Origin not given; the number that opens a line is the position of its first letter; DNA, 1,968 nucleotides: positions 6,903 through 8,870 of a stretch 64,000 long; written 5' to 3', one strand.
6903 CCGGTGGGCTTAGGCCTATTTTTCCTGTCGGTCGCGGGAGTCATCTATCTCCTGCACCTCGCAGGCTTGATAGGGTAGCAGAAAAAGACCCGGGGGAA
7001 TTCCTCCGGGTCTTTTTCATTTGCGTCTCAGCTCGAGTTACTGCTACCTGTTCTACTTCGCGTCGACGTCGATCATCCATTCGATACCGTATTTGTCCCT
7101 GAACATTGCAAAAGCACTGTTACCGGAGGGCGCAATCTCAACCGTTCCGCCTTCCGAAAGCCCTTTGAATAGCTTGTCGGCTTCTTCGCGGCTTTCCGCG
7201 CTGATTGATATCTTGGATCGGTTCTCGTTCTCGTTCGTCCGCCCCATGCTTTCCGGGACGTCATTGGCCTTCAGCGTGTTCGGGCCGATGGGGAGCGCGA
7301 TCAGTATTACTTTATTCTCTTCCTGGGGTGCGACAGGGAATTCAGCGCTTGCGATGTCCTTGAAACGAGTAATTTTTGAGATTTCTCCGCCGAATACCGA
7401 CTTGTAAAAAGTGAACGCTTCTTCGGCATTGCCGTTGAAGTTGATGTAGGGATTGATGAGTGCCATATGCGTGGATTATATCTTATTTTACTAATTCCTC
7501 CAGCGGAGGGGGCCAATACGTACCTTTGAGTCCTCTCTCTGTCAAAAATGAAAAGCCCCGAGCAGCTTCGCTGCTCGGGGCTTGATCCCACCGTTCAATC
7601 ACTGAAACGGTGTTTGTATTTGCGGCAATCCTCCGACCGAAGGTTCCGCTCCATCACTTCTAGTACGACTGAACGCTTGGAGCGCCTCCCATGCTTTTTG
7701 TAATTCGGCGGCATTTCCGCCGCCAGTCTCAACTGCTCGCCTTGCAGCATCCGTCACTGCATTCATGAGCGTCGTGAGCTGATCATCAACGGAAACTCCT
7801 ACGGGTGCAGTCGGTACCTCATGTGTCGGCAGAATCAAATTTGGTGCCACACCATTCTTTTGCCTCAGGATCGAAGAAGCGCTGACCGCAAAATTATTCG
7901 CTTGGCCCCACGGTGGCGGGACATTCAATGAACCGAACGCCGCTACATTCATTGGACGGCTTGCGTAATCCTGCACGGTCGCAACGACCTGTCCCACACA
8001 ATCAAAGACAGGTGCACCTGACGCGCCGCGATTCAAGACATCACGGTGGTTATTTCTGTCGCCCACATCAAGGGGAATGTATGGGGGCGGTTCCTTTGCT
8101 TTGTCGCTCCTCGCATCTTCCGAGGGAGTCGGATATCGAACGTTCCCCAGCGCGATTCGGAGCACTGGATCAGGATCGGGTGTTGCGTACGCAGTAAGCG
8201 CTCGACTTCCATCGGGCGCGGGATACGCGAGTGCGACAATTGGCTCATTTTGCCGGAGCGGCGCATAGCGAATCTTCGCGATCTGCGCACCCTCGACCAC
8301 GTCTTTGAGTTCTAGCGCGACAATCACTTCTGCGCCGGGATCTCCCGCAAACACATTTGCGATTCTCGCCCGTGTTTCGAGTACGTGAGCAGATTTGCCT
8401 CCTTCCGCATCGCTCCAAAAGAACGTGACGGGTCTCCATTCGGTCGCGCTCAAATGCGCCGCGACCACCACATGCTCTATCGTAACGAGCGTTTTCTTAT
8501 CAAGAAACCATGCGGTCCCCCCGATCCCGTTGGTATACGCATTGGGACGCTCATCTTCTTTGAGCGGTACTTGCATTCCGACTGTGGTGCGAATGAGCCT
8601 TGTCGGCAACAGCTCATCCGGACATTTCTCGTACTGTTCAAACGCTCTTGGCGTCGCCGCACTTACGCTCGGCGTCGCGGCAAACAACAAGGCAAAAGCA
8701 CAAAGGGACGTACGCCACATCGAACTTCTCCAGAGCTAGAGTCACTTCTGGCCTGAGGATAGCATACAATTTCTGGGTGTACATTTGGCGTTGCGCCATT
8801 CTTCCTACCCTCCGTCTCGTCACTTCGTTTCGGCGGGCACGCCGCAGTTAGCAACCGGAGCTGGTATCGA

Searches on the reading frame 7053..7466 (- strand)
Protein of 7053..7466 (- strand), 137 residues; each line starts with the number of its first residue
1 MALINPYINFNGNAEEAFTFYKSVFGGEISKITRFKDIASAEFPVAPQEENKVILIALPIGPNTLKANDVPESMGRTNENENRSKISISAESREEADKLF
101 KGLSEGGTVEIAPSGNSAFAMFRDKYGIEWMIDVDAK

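Call 7: search_protein_families(library=pfam, proteins=[window:7053-7466:-], max_evalue=1)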
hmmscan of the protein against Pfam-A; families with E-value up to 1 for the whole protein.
window:7053-7466:- (137 aa): 3 families
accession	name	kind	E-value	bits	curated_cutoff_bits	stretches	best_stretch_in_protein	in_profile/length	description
PF06983.19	3-dmu-9_3-mt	-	6.1e-11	43.3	24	1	4-132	3-115/116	3-demethylubiquinone-9 3-methyltransferase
PF00903.31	Glyoxalase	-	3.7e-09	37.5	20.6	1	10-132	8-121/121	Glyoxalase/Bleomycin resistance protein/Dioxygenase superfamily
PF22656.2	At5g48480-like_N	-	0.0043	17.2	27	1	14-45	9-41/59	Glyoxalase At5g48480-like, N-terminal domain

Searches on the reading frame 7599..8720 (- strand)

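Call 7: search_protein_families(library=pfam, proteins=[window:7599-8720:-], max_evalue=1)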
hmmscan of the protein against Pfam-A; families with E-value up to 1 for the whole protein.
window:7599-8720:- (373 aa): 1 family
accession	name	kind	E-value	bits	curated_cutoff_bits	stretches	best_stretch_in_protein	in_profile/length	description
PF13365.12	Trypsin_2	-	4.1e-06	28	27.6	1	68-247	1-143/144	Trypsin-like peptidase domain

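Call 70: search_protein_families(library=padloc, proteins=[L078:6915-8516:+, L078:4869-5429:+, L078:5593-5907:+], max_evalue=0.01)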
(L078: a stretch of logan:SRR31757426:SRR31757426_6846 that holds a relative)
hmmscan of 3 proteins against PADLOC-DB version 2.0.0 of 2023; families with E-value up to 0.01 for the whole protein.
L078:6915-8516:+ (533 aa): 155 families (the best 25 are shown)
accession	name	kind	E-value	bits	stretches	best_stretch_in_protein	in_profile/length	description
PDLC02358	Old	-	6e-65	218.1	1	1-409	2-423/578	Old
PDLC02979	AriA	-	1.2e-35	122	2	194-326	238-373/373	-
PDLC02915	ATPase-Toprim_I-B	-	3.1e-26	90.3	2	1-86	1-90/623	-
PDLC00067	GajA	-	1.9e-21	74.2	2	2-81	4-88/604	AAA ATPase domain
PDLC00066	GajA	-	8.5e-21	72.1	2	253-391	252-389/567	AAA ATPase domain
PDLC00070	GajA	-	1.5e-20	71.3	2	221-353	232-363/596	AAA ATPase domain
PDLC00081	GajA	-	3.5e-20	70.2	2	253-394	257-393/574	AAA ATPase domain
PDLC02980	AriA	-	8.6e-20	69.9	2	236-326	221-303/304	-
PDLC00075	GajA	-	1.2e-18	65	2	141-410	140-395/536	AAA ATPase domain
PDLC04178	HEC-01A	-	1.9e-18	64.7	2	2-43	8-49/399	-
PDLC03878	NsnB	-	4.5e-18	64.1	1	3-324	2-279/345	-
PDLC02981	AriAB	-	2.1e-17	61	2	279-394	328-451/694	-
PDLC00094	GajA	-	3.4e-17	60.1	2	1-42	1-42/569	AAA ATPase domain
PDLC00086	GajA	-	3.9e-17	60.3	2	1-43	1-43/600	AAA ATPase domain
PDLC00091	GajA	-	5e-17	60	2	261-383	277-401/627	AAA ATPase domain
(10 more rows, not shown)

L078:4869-5429:+ (186 aa): 0 families

L078:5593-5907:+ (104 aa): 0 families
